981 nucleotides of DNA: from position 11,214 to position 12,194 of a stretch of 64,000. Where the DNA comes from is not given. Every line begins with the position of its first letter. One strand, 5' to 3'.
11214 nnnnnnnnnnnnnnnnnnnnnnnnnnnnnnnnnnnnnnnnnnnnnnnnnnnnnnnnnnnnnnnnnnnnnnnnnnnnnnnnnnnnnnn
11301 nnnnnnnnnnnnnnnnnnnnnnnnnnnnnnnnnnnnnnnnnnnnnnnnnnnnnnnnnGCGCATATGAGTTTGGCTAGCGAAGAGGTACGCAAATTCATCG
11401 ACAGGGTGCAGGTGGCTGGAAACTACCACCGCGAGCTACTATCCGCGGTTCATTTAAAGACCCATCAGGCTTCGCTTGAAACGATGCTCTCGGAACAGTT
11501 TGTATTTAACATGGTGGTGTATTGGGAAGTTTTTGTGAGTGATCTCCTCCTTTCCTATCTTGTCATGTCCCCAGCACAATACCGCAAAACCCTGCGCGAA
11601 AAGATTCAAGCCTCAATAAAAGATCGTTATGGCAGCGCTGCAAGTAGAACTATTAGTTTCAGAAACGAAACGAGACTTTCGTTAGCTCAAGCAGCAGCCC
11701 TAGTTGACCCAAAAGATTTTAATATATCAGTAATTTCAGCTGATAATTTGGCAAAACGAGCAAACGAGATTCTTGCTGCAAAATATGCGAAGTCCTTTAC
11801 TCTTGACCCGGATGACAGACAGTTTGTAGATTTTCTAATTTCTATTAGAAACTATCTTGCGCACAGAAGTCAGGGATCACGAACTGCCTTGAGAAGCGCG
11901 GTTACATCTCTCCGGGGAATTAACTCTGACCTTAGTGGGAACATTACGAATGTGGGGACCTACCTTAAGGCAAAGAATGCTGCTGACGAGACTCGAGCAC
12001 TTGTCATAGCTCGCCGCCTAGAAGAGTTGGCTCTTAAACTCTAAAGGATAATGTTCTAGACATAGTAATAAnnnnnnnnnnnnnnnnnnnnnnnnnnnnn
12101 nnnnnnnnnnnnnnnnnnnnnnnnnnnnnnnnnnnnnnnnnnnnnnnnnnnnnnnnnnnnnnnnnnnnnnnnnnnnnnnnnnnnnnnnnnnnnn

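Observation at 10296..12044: DUF262 (ParB/Srx-like, DGQQR) gene immediately followed by a stand-alone HEPN-motif gene: candidate split ParB-HEPN or GmrSD-like defence nuclease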

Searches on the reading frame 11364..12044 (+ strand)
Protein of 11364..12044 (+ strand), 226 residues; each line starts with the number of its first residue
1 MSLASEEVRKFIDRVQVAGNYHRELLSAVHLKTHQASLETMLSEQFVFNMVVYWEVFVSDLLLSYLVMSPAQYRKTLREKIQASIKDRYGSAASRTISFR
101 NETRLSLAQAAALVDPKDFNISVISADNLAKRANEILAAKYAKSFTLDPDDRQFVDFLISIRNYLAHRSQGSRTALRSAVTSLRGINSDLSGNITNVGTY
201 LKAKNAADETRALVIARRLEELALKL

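Call 3: search_protein_families(library=pfam, proteins=[window:11364-12044:+], max_evalue=1)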
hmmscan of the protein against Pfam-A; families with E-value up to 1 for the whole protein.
window:11364-12044:+ (226 aa): 3 families
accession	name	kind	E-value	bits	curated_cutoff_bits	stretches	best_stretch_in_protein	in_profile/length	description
PF18735.6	HEPN_RiboL-PSP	-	0.014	15.7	28.4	1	50-171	38-162/191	RiboL-PSP-HEPN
PF18739.6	HEPN_Apea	-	0.018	15.9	24.4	1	127-172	54-101/136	Apea-like HEPN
PF18731.6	HEPN_Swt1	-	0.14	12.9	27.5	1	140-174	62-98/115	Swt1-like HEPN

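Call 4: search_protein_families(library=padloc, proteins=[window:11364-12044:+], max_evalue=1)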
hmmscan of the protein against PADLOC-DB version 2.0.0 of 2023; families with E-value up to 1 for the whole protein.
window:11364-12044:+ (226 aa): 2 families
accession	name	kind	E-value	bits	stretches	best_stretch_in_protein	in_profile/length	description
PDLC01679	Cas13-ApeA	-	0.0012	16.7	1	128-170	106-147/187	Cas13-ApeA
PDLC01680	Cas13-ApeA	-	0.0022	15.9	1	127-176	100-148/175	Cas13-ApeA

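Call 5: search_protein_families(library=ncbifam, proteins=[window:11364-12044:+], max_evalue=1)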
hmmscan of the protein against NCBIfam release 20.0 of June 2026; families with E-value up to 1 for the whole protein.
window:11364-12044:+ (226 aa): 0 families

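Call 6: search_protein_families(library=phrogs, proteins=[window:11364-12044:+], max_evalue=0.1)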
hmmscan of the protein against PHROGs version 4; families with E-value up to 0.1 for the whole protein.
window:11364-12044:+ (226 aa): 0 families

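Call 19: find_homologous_proteins(query=window:11364-12041:+, max_evalue=0.001)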
Query window:11364-12041:+ (226 aa): 20 proteins with E <= 0.001 among 751 candidates.
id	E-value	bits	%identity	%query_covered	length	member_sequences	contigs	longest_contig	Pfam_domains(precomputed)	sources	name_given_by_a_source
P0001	5.1e-136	469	100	100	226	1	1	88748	-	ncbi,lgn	ncbi:MAG: hypothetical protein V4682_02870 [Patescibacteria group bacterium]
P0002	1.9e-106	372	78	100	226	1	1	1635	-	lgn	-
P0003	3.5e-82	293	63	100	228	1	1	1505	-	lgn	-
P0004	7.2e-74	266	56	98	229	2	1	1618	-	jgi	-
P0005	1.4e-70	255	57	99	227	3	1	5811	-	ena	-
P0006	5.8e-70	253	54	99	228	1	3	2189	-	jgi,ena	-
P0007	8.8e-69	249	54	99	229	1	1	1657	-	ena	-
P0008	5.7e-68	247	53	99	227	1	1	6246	-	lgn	-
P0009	6.0e-68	247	54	98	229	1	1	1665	-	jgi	jgi:hypothetical protein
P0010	5.4e-67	243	54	97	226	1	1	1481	-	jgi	jgi:hypothetical protein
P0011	3.6e-65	238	52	100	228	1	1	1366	-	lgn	-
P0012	4.7e-63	231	52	100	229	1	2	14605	-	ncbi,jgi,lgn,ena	-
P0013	1.0e-62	230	50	97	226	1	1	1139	-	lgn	-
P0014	1.5e-61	226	51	94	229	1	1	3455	-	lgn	-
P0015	4.6e-61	224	49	100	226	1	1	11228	-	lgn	-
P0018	1.2e-55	206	49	94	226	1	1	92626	-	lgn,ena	-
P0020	1.8e-34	137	42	87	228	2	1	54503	-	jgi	jgi:hypothetical protein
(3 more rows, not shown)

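Call 20: find_encoding_contigs(protein=P0018, flank=6000, max_places=2)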
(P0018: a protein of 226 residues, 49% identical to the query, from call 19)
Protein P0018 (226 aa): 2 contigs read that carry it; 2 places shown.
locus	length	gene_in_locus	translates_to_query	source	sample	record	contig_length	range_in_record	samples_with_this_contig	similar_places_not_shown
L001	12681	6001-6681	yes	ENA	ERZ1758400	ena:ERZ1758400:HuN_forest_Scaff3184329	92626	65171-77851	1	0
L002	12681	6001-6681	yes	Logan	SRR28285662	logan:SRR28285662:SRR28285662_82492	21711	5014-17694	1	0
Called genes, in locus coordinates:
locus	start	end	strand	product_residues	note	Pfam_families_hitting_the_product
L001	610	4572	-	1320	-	PF00156:Pribosyltran (faint), PF01048:PNP_UDP_1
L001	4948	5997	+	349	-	PF03235:GmrSD_N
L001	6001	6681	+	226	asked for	-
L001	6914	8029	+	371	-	PF08808:RES (faint)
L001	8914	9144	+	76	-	-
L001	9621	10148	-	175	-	-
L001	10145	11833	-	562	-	PF04471:Mrr_cat, PF04851:ResIII, PF00270:DEAD, PF18766:SWI2_SNF2 (weak), PF00271:Helicase_C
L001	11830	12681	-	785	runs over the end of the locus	PF02518:HATPase_c, PF13589:HATPase_c_3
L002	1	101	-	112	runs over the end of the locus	-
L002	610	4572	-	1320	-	PF00156:Pribosyltran (faint), PF01048:PNP_UDP_1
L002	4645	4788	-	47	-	-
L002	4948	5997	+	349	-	PF03235:GmrSD_N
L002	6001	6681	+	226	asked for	-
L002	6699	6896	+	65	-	-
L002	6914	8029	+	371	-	PF08808:RES (faint)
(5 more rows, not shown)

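Call 21: find_encoding_contigs(protein=P0020, flank=6000, max_places=2)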
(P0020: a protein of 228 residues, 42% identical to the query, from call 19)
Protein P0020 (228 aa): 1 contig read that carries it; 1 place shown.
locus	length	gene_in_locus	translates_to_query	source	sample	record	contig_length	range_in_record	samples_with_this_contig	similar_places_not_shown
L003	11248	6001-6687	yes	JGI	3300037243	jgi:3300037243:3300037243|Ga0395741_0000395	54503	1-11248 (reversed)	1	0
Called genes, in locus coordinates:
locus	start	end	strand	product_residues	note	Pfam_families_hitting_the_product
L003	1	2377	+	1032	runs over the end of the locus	PF13289:SIR2_2, PF00931:NB-ARC, PF13401:AAA_22 (faint)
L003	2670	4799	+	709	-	PF23545:Zn_ribbon_HMPTM, PF04055:Radical_SAM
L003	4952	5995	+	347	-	PF03235:GmrSD_N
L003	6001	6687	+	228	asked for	-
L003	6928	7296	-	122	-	PF01934:HepT-like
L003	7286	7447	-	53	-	-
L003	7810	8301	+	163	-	PF10543:ORF6N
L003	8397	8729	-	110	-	-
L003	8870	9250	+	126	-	-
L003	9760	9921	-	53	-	-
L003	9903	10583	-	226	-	-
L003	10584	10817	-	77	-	PF01548:DEDD_Tnp_IS110 (weak)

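Call 22: find_encoding_contigs(protein=P0012, flank=6000, max_places=2)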
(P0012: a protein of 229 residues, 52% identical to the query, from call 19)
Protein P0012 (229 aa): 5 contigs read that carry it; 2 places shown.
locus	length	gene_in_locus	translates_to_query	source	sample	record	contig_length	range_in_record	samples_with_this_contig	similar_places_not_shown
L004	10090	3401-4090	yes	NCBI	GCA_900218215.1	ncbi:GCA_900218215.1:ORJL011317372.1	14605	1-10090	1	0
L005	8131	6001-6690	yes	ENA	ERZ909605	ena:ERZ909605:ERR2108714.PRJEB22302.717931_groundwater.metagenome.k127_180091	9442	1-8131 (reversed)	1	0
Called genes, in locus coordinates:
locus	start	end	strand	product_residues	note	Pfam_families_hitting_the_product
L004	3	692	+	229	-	?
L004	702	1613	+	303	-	PF07920:DUF1684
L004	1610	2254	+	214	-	PF01810:LysE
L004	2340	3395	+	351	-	PF03235:GmrSD_N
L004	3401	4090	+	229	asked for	-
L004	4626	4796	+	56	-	PF12762:DDE_Tnp_IS1595 (weak)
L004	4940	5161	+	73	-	-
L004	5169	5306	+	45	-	-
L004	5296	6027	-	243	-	-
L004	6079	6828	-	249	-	PF06764:DUF1223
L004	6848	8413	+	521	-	PF01565:FAD_binding_4, PF02913:FAD-oxidase_C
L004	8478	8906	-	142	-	PF13470:PIN_3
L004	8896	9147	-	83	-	PF02604:PhdYeFM_antitox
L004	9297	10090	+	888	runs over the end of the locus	PF00069:Pkinase, PF07714:PK_Tyr_Ser-Thr, PF03109:ABC1 (weak), PF07676:PD40 (faint), PF26549:Tricorn_N (weak), PF26550:Tricorn_2nd (weak)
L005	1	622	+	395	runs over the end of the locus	PF02661:Fic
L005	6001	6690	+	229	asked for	-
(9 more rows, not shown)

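Call 23: find_encoding_contigs(protein=P0015, flank=6000, max_places=2)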
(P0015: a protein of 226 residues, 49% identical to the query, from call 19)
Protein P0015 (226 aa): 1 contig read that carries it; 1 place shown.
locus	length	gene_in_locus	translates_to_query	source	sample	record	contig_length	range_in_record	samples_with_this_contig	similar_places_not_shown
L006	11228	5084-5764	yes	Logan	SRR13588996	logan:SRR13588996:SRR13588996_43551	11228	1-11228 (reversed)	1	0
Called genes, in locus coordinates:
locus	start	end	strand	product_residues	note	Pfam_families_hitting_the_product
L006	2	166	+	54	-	?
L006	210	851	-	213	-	-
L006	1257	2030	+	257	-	-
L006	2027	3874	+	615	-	PF06508:QueC (weak), PF18742:DpnII-MboI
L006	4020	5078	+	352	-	PF03235:GmrSD_N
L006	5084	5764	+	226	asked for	-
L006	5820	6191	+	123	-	-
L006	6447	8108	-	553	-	PF00580:UvrD-helicase, PF13245:AAA_19, PF13604:AAA_30 (faint), PF00580:UvrD-helicase, PF13361:UvrD_C, PF13538:UvrD_C_2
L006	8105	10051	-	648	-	PF00005:ABC_tran (faint), PF02463:SMC_N, PF11398:DUF2813 (faint), PF13175:AAA_15, PF13476:AAA_23, PF13555:AAA_29 (faint), PF13304:AAA_21, PF20469:OLD-like_TOPRIM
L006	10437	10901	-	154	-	-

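Call 25: search_protein_families(library=pfam, alignment_id=A1, max_evalue=0.1)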
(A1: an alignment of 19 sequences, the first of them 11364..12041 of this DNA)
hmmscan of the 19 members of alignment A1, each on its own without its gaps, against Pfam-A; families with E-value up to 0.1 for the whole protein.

A. member 1, window:11364-12041:+ (226 aa): 2 families
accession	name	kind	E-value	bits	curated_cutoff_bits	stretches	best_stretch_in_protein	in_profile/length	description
PF18735.6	HEPN_RiboL-PSP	-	0.014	15.7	28.4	1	50-171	38-162/191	RiboL-PSP-HEPN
PF18739.6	HEPN_Apea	-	0.018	15.9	24.4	0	127-172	54-101/136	Apea-like HEPN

B. families by the number of members that match (of 19 scanned): 4 families
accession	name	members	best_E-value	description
PF18735.6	HEPN_RiboL-PSP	3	0.0043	RiboL-PSP-HEPN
PF18739.6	HEPN_Apea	3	0.018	Apea-like HEPN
PF07531.19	TAFH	1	0.028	NHR1 homology to TAF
PF20053.4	WC-rich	1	0.043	Wolframin cysteine-rich domain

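Call 26: search_protein_families(library=padloc, alignment_id=A1, max_evalue=0.1)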
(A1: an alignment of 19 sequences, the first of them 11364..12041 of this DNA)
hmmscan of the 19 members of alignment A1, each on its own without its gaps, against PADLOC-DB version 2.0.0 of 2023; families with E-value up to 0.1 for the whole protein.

A. member 1, window:11364-12041:+ (226 aa): 2 families
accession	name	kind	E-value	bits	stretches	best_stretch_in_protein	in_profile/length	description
PDLC01679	Cas13-ApeA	-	0.0012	16.7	1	128-170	106-147/187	Cas13-ApeA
PDLC01680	Cas13-ApeA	-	0.0022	15.9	1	127-176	100-148/175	Cas13-ApeA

B. families by the number of members that match (of 19 scanned): 2 families
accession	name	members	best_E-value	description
PDLC01679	Cas13-ApeA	8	0.00017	Cas13-ApeA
PDLC01680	Cas13-ApeA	8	0.0012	Cas13-ApeA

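Call 35: predict_structure(alignment_id=A1)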
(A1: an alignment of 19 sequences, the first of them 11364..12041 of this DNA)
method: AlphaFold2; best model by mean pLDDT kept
length: 226 residues; sequences in the alignment: 19
mean_pLDDT: 85.1   pTM: 0.79
mean pLDDT of the five models: 85.1, 84.3, 82.6, 82.5, 81.7
residues with pLDDT >= 90: 102; 70-90: 99; 50-70: 24; < 50: 1
segments of 3 or more residues with pLDDT < 50: none
pLDDT, mean of each block of 10 residues (from residue 1): 84 95 88 78 95 89 82 82 86 78 75 65 75 73 74 94 92 94 93 91 91 96 89
secondary structure, 60 per line:
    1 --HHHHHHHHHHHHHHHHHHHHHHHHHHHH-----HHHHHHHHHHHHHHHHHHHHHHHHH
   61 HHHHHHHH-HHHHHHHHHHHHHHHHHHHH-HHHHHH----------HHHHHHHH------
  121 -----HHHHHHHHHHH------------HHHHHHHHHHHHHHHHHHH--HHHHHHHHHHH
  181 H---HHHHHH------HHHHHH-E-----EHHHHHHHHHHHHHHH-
elements in order: H3-30 H36-68 H70-89 H91-96 H107-114 H126-136 H149-167 H170-181 H185-190 H197-202 H211-225

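Call 47: search_protein_representatives(alignment_id=A1)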
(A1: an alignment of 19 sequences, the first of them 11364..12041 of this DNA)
Query: 19 sequences, 227 profile positions. Proteins with E-value up to 0.001 (for the whole library): 459; up to 1e-10: 316; up to 1e-30: 97. The best 150 are listed.
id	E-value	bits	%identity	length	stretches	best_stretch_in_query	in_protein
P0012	5.9e-100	349.8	-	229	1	3-226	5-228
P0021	5.6e-85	300.8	-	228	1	3-226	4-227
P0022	1.9e-84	299.1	-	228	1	4-226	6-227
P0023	4.3e-83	294.6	-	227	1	2-226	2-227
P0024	4.4e-81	288.1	-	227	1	3-226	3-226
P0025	7.7e-81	287.3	-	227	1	2-226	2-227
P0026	6.1e-80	284.3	-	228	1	4-226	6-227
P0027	2.7e-77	275.6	-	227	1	2-226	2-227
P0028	5.3e-76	271.4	-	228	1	3-226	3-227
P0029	5.6e-76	271.3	-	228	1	6-226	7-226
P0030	1.2e-75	270.2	-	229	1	3-226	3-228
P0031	1.2e-73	263.7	-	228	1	4-226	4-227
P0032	5.8e-73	261.5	-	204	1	41-221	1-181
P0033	1.4e-72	260.2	-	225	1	5-226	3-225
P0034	1.8e-72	259.9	-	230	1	5-226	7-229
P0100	1.5e-34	135.8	-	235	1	4-226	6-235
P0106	3.7e-33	131.3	-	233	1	6-226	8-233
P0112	3.4e-31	124.9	-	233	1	8-226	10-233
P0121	1.0e-29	120.0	-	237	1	4-226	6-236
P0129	1.5e-28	116.2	-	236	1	4-226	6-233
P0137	8.2e-28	113.8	-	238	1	5-226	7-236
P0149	2.1e-26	109.2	-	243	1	5-226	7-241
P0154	9.1e-26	107.1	-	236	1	5-224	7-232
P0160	5.0e-25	104.7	-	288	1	16-225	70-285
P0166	1.8e-24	102.9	-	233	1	6-224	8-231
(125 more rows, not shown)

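Call 49: search_protein_families(library=pfam, alignment_id=A2, max_evalue=0.01)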
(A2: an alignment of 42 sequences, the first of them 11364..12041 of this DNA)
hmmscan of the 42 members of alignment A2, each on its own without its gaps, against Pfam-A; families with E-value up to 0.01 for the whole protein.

A. member 1, window:11364-12041:+ (226 aa): 0 families

B. families by the number of members that match (of 42 scanned): 7 families
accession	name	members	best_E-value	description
PF18735.6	HEPN_RiboL-PSP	17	8.1e-08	RiboL-PSP-HEPN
PF18739.6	HEPN_Apea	6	0.0001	Apea-like HEPN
PF18731.6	HEPN_Swt1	4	0.00029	Swt1-like HEPN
PF08066.17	PMC2NT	1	0.003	PMC2NT (NUC016) domain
PF17827.6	PrmC_N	1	0.0049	PrmC N-terminal domain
PF13643.11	DUF4145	1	0.0066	Domain of unknown function (DUF4145)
PF07751.16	Abi_2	1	0.0068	Abi-like protein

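Call 50: search_protein_families(library=padloc, alignment_id=A2, max_evalue=0.01)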
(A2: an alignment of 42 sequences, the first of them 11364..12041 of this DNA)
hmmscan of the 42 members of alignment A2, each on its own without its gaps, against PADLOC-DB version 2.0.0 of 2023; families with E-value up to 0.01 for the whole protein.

A. member 1, window:11364-12041:+ (226 aa): 2 families
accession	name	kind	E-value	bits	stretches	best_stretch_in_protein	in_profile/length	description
PDLC01679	Cas13-ApeA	-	0.0012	16.7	0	128-170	106-147/187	Cas13-ApeA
PDLC01680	Cas13-ApeA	-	0.0022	15.9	0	127-176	100-148/175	Cas13-ApeA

B. families by the number of members that match (of 42 scanned): 10 families
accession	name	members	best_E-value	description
PDLC01679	Cas13-ApeA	6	6.5e-06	Cas13-ApeA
PDLC01680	Cas13-ApeA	3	0.0021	Cas13-ApeA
PDLC03820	RTasHEPN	2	8.5e-05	DRT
PDLC01826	CARF2--CARF_HEPN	1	2.2e-05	-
PDLC01107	Cas8b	1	0.0021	Cas8b1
PDLC02312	AbiEii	1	0.0036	AbiEii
PDLC02344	AbiD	1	0.0043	AbiD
PDLC02338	AbiLii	1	0.0057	AbiLii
PDLC04633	PDC-M40C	1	0.0065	-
PDLC04494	PDC-M18A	1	0.0075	-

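Call 53: find_related_loci(query=A1, collection=genome_contigs, flank=5000)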
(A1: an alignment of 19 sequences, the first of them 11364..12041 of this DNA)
Query A1 (226 aa) in genome_contigs; peptide patterns used: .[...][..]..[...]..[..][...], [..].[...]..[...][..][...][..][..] (x = any residue, [..] = any of these).
45 stretches matched a pattern; 7 encode a relative of the query (tblastn E <= 1e-3); 7 distinct loci.
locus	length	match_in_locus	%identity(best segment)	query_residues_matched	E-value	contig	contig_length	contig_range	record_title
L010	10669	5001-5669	54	4-226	1e-83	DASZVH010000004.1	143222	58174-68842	MAG TPA_asm: Candidatus Paceibacterota bacterium isolate SMAG_U6126 k141_185317, whole genome shotgun sequence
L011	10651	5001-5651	53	8-223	1e-71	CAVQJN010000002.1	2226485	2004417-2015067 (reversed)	MAG: Thermoanaerobaculia bacterium isolate MFD02416.bin.1.114 genome assembly, contig: contig_74413, whole genome shotgu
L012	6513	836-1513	47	1-226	5e-67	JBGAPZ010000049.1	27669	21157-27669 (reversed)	MAG: Micropepsaceae bacterium isolate MAG_AAO_H10.59 AAOH10-59_opera_contig_5616, whole genome shotgun sequence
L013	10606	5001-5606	39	22-223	2e-42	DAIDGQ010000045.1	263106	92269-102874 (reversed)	MAG TPA_asm: Granulicella sp. isolate clean330 k141_982709, whole genome shotgun sequence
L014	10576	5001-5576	29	37-223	9e-14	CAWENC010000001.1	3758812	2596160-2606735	MAG: uncultured beta proteobacterium isolate MFD02832.bin.1.115 genome assembly, contig: contig_3885, whole genome shotg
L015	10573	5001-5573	26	40-223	8e-12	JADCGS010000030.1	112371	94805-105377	MAG: Burkholderiales bacterium isolate M113S2SP1A66QC M113S2_30, whole genome shotgun sequence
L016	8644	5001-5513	28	37-203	3e-9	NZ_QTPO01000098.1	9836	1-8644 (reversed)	Burkholderia sp. Bp9143 BURSP-Bp9143-2809P1S1-EN-PRI-2017-064-DW_S40_303, whole genome shotgun sequence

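Call 69: search_solved_structures(query=A2, max_evalue=10, show_alignments=2)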
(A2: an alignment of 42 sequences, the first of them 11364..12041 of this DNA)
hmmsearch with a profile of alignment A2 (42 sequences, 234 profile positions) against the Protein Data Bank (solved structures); distinct sequences matched with E-value up to 10: 10.
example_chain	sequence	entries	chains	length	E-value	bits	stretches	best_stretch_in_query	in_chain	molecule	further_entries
1cy9_A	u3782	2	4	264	0.0035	20.4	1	65-138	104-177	DNA TOPOISOMERASE I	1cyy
1mw8_X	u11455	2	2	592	0.0045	20.1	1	65-138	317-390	DNA Topoisomerase I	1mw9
3px7_A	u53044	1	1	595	0.0093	19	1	65-138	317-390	DNA topoisomerase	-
3pwt_A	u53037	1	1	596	0.0094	19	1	65-138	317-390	DNA topoisomerase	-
1cy0_A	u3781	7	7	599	0.0095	19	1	65-138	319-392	DNA TOPOISOMERASE I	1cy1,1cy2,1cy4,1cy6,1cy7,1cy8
1ecl_A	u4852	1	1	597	0.0096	19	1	65-138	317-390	ESCHERICHIA COLI TOPOISOMERASE I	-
4rul_A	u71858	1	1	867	0.017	18.1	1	65-138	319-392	DNA topoisomerase 1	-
9gda_F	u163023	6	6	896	0.018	18.1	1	65-138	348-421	DNA topoisomerase 1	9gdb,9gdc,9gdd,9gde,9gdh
5dmb_D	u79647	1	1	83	0.3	14.1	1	156-190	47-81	Carbon storage regulator homolog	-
4l8n_A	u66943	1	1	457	0.54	13.3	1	102-155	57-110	PDZ domain protein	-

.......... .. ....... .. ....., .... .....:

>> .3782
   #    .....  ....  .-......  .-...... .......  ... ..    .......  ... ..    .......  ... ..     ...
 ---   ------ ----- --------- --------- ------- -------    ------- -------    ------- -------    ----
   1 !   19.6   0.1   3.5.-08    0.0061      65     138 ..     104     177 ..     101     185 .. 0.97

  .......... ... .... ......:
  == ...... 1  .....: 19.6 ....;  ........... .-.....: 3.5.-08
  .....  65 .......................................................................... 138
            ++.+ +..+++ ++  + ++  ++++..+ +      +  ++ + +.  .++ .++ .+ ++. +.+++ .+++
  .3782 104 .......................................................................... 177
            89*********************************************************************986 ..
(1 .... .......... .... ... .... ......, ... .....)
